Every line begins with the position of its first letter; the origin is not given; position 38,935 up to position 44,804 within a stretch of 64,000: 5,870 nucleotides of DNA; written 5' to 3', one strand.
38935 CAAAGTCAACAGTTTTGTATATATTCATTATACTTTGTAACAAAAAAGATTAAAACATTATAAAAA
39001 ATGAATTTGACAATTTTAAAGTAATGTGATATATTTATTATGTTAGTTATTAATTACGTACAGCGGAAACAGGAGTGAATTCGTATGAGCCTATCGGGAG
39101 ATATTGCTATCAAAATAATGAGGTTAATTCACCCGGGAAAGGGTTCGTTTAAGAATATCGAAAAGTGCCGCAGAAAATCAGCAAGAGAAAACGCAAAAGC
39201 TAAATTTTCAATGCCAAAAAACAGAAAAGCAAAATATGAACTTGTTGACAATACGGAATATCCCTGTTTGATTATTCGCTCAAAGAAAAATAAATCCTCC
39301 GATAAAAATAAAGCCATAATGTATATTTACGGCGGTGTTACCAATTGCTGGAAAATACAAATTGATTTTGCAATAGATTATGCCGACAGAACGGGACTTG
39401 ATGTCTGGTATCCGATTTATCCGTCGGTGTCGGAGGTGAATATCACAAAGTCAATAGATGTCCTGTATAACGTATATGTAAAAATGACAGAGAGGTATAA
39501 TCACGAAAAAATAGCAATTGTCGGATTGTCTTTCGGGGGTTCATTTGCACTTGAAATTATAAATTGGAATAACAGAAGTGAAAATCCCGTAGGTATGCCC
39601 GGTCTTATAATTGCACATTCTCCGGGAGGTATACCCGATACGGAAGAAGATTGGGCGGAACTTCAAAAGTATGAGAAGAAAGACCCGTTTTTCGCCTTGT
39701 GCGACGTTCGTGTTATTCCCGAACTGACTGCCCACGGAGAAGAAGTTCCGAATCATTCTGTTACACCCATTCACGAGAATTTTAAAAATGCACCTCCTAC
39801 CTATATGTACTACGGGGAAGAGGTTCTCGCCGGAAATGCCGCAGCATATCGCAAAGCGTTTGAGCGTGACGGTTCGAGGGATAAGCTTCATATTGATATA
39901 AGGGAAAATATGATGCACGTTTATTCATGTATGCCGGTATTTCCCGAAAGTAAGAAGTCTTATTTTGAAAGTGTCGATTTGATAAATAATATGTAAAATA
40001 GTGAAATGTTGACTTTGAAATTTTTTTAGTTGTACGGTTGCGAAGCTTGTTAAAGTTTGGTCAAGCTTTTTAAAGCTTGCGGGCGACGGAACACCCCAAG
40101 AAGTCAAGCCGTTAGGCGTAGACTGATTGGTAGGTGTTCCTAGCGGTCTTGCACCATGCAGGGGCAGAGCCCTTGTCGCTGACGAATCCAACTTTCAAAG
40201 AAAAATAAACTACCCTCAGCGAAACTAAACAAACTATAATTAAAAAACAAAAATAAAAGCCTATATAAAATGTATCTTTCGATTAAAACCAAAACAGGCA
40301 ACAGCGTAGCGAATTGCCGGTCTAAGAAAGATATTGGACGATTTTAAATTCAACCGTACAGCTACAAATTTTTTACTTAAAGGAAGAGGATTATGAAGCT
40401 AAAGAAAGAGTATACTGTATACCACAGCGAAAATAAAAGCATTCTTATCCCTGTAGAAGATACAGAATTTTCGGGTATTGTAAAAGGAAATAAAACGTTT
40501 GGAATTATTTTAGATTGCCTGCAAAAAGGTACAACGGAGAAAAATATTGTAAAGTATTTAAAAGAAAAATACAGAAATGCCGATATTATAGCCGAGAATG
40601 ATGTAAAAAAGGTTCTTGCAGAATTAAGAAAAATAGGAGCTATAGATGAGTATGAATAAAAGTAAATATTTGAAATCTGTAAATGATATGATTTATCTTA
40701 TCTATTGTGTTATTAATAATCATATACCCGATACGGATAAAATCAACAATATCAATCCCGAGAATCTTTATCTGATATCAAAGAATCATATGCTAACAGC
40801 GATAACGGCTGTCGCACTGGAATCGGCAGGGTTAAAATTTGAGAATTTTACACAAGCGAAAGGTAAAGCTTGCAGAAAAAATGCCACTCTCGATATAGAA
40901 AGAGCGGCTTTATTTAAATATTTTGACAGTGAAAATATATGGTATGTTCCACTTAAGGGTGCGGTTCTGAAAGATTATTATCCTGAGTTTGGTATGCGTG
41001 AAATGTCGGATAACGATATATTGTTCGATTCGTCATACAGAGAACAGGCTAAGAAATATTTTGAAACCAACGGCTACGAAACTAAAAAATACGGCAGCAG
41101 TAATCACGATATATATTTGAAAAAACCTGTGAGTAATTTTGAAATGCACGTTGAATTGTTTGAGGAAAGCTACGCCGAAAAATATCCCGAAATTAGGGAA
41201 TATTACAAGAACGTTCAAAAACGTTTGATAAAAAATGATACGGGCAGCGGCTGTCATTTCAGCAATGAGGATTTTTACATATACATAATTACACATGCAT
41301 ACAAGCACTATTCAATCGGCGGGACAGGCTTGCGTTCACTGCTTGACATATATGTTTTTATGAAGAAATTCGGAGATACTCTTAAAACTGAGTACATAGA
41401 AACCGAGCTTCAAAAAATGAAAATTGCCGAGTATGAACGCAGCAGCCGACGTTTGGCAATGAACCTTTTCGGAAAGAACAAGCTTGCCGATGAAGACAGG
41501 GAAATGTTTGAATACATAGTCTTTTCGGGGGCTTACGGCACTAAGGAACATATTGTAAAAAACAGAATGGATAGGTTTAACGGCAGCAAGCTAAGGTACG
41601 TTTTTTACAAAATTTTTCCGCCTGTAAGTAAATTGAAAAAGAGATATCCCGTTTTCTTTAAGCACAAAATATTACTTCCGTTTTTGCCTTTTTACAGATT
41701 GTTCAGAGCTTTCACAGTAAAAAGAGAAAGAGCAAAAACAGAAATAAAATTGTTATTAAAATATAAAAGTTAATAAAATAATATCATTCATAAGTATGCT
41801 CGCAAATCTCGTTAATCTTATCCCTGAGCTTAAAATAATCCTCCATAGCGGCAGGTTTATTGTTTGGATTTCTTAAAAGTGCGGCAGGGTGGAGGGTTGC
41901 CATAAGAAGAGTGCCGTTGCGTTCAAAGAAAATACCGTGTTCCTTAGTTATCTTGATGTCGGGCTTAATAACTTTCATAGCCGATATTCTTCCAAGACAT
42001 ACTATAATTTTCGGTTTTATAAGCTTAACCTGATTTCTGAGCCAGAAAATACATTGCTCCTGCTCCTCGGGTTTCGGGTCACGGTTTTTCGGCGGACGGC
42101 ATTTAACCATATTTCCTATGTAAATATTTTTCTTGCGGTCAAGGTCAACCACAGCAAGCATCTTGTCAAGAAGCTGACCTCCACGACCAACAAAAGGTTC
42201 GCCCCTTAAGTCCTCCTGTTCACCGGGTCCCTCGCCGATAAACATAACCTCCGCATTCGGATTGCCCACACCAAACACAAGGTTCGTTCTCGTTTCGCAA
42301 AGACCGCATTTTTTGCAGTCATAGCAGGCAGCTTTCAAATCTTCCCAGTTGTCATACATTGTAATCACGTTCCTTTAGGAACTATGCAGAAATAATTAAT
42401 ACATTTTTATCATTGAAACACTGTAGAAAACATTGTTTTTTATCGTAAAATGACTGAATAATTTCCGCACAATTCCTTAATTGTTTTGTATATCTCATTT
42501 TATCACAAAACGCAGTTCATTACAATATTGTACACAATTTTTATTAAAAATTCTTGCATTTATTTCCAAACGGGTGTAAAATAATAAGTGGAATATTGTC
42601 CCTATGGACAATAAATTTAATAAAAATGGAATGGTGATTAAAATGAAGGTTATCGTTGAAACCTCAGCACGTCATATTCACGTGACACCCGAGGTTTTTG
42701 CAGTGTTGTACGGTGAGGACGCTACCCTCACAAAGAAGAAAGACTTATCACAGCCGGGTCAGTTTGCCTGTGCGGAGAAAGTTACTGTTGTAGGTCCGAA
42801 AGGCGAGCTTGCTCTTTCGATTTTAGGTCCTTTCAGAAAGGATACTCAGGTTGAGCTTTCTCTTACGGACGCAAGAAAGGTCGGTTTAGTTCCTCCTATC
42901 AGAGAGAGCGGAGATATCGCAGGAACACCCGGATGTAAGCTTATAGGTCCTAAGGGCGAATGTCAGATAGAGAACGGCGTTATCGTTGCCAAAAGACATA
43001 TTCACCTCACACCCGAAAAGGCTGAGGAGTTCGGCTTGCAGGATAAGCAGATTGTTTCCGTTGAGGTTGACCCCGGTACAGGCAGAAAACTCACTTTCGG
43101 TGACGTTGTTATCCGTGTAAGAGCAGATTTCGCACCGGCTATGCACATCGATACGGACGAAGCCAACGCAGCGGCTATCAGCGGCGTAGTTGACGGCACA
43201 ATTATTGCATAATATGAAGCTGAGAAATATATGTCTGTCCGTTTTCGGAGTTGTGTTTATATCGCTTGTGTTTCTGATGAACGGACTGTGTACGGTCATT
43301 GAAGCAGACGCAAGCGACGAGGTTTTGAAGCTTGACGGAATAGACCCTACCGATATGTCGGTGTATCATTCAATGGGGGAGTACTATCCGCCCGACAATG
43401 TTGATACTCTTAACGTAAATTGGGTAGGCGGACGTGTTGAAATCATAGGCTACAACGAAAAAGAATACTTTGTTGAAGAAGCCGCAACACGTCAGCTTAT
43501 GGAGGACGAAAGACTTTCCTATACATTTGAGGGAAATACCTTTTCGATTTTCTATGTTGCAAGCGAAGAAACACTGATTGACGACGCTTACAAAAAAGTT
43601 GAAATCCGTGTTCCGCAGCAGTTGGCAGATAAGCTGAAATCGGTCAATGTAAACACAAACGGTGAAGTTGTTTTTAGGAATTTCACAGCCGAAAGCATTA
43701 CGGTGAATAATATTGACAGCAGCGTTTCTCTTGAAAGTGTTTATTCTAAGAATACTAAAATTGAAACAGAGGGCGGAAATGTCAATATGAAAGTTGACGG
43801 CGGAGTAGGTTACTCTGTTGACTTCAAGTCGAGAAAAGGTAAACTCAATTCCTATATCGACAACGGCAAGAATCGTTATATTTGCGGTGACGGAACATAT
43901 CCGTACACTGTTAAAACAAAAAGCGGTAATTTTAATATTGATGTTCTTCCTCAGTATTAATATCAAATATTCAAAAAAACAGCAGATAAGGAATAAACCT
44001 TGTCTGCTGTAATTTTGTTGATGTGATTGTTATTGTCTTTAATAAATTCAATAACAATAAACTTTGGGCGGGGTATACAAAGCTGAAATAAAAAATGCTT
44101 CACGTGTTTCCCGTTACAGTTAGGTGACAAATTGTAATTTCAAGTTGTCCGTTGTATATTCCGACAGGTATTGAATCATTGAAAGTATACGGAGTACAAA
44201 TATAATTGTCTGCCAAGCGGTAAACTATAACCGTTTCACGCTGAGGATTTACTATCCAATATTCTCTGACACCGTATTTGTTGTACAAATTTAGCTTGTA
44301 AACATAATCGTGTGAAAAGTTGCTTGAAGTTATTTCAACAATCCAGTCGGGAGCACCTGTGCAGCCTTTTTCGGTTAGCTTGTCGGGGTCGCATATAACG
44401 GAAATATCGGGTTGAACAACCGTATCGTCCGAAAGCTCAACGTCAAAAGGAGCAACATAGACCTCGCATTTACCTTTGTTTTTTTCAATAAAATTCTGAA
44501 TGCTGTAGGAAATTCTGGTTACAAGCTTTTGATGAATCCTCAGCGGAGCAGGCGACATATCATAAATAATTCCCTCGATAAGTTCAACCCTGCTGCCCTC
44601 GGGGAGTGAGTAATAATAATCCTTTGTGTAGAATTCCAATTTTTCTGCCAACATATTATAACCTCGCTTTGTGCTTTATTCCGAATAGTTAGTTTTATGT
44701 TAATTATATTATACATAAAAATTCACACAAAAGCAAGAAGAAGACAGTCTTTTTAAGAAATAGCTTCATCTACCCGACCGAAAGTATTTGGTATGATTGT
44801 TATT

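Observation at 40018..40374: Family A: an unrecognised ~340-nt non-coding element with terminal inverted repeats and a 9-bp flanking duplication; five copies in 64 kb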

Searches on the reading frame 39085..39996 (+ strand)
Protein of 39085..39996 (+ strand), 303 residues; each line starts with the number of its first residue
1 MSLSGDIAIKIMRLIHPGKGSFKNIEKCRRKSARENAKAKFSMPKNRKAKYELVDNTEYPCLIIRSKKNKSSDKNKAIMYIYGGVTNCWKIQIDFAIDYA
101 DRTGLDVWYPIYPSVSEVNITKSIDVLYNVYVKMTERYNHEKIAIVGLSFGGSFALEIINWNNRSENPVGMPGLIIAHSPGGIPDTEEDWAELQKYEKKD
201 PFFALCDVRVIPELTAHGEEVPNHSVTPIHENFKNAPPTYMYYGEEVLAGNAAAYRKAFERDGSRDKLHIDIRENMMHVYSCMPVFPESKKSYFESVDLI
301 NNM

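Call 17: search_protein_families(library=pfam, proteins=[window:39085-39996:+])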
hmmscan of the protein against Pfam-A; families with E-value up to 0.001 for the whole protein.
window:39085-39996:+ (303 aa): 1 family
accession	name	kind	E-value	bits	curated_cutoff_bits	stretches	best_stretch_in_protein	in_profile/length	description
PF07859.19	Abhydrolase_3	-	4.6e-12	46.6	25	1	94-280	19-208/210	alpha/beta hydrolase fold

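Call 21: find_encoding_contigs(protein=window:39085-39996:+, flank=10000, max_places=10)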
Protein window:39085-39996:+ (303 aa): 7 contigs read that carry it; 4 places shown.
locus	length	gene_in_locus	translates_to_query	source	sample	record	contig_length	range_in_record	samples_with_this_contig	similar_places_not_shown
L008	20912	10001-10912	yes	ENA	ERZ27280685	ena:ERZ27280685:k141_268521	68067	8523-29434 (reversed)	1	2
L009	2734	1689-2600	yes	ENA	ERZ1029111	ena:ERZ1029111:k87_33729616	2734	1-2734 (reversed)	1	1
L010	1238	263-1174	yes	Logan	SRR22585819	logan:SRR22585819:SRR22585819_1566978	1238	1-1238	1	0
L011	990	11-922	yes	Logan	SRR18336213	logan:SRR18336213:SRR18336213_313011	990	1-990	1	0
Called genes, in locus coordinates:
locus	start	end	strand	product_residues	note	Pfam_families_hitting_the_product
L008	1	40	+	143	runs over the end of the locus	PF01957:NfeD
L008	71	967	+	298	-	PF01145:Band_7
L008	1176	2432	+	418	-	PF00144:Beta-lactamase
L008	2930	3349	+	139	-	PF01475:FUR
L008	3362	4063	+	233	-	PF02463:SMC_N (weak), PF00005:ABC_tran, PF13304:AAA_21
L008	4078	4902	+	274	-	PF00950:ABC-3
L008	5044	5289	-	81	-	-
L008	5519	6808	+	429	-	PF00919:UPF0004, PF04055:Radical_SAM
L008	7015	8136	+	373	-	PF00404:Dockerin_1, PF01832:Glucosaminidase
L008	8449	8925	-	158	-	-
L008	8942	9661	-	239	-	-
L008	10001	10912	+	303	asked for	PF07859:Abhydrolase_3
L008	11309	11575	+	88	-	PF05402:PqqD (weak)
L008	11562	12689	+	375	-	PF14907:NTP_transf_5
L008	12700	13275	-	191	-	PF03167:UDG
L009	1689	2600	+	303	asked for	PF07859:Abhydrolase_3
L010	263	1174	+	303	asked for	PF07859:Abhydrolase_3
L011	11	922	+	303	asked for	PF07859:Abhydrolase_3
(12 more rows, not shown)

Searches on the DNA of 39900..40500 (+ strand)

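Call 18: search_rna_families(source=window, start=39900, end=40500, threshold=evalue, max_evalue=10)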
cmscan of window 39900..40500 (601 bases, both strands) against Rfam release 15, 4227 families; matches with E-value up to 10: 2.
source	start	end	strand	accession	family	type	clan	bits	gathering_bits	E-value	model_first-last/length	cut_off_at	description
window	40342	40371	-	RF03031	ssnA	Cis-reg;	-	14.1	37.3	1.2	1-48/48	no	ssnA RNA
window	40162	40191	+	RF02448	SpR20_sRNA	Gene; sRNA;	-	12.8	45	7.5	1-45/45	no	Streptococcus sRNA SpR20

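Call 49: search_dna_similar(query=window:40018-40374:+, collection=phages, mode=distant, max_evalue=0.01)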
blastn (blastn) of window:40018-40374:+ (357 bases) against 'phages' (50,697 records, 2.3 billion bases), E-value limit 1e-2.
No match.

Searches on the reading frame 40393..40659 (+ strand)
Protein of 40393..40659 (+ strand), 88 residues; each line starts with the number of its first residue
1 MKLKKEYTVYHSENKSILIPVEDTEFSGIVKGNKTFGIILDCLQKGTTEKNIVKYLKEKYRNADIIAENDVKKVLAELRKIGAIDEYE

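Call 17: search_protein_families(library=pfam, proteins=[window:40393-40659:+])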
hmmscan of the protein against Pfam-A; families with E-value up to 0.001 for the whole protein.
window:40393-40659:+ (88 aa): 1 family
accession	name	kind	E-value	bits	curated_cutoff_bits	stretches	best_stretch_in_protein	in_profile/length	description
PF05402.18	PqqD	-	2.3e-07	31.5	23.4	1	17-84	3-67/67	Coenzyme PQQ synthesis protein D (PqqD)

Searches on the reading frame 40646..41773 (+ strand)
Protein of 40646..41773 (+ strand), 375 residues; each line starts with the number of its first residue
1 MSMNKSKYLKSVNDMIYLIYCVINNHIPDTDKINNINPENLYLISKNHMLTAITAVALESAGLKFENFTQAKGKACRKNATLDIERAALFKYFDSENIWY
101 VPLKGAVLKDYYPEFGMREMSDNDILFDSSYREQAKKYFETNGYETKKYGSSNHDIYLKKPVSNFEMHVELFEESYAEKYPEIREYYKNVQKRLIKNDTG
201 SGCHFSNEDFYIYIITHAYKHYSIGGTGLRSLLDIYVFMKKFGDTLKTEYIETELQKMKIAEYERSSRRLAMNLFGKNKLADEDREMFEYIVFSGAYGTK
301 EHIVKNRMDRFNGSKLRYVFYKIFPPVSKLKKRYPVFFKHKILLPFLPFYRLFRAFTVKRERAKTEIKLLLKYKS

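Call 17: search_protein_families(library=pfam, proteins=[window:40646-41773:+])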
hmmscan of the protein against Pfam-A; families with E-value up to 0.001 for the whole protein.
window:40646-41773:+ (375 aa): 1 family
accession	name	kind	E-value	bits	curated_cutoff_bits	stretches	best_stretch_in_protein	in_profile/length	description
PF14907.12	NTP_transf_5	-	3.3e-37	128.9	31.2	1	36-276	3-249/249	Uncharacterised nucleotidyltransferase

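Call 38: find_homologous_proteins(query=window:40646-41773:+, max_evalue=1e-40)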
Query window:40646-41773:+ (375 aa): 1114 proteins with E <= 1e-40 among 3039 candidates; the best 120 are listed.
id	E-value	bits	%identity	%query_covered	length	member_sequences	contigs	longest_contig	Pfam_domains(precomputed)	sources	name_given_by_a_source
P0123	4.5e-247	837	99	100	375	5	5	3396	PF14907.13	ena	-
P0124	2.9e-154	532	62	99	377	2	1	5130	PF14907.13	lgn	-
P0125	3.6e-150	518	62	99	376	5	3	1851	PF14907.13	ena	-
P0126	2.4e-147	509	61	99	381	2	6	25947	PF14907.13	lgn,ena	-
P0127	1.5e-146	506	61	99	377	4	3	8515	PF14907.13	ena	-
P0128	1.2e-137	477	58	99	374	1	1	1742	PF14907.13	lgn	-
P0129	4.5e-131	455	56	99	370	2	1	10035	PF14907.13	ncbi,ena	-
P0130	4.5e-131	455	55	98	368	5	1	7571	PF14907.13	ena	-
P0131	3.4e-128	446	54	99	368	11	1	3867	PF14907.13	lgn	-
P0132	1.0e-125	438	51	99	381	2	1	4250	PF14907.13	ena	-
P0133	1.9e-125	437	53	99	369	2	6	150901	PF14907.13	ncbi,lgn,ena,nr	ncbi:MAG: nucleotidyltransferase family protein [Ruminococcus sp.]|nr:nucleotidyltransferase family 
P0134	8.8e-122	425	51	99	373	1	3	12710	PF14907.13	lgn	-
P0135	9.9e-121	421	53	98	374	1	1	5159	PF14907.13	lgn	-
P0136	2.0e-120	420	50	99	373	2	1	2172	PF14907.13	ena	-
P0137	1.6e-119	417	51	97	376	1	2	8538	PF14907.13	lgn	-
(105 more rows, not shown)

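Call 39: find_encoding_contigs(protein=P0123, flank=4000, max_places=6)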
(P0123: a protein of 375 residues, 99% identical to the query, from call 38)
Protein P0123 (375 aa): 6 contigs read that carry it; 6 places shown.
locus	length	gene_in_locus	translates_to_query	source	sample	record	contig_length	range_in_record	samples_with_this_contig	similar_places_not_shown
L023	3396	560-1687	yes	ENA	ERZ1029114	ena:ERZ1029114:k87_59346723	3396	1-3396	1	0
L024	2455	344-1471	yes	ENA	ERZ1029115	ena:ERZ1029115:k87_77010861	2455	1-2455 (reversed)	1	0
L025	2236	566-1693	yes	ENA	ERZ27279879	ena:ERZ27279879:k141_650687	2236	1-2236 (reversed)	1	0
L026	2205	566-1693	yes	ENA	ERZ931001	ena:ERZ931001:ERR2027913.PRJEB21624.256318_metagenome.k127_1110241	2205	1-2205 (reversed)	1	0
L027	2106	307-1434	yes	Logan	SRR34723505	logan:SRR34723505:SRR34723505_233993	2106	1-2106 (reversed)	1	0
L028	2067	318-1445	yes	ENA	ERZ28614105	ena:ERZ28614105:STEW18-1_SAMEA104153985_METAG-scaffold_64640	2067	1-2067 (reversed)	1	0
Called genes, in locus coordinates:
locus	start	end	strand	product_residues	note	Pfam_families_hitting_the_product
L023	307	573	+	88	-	PF05402:PqqD (weak)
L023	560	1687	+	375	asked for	PF14907:NTP_transf_5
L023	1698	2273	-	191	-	PF03167:UDG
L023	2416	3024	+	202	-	PF06130:PTAC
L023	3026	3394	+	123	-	?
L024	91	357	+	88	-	PF05402:PqqD (weak)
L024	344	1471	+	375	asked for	PF14907:NTP_transf_5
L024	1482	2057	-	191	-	PF03167:UDG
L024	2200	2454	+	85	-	?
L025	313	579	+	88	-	PF05402:PqqD (weak)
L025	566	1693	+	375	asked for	PF14907:NTP_transf_5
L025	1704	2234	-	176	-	?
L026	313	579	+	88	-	PF05402:PqqD (weak)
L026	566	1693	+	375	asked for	PF14907:NTP_transf_5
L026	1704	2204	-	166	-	?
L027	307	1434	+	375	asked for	PF14907:NTP_transf_5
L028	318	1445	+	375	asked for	PF14907:NTP_transf_5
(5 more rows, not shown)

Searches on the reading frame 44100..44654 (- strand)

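Call 76: search_protein_families(library=pfam, proteins=[window:44100-44654:-], max_evalue=0.00001)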
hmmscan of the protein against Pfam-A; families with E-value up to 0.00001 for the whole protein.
window:44100-44654:- (184 aa): 1 family
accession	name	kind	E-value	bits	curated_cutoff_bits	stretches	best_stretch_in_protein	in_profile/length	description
PF05685.18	Uma2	-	4.9e-35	121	27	1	14-160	4-156/172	Putative restriction endonuclease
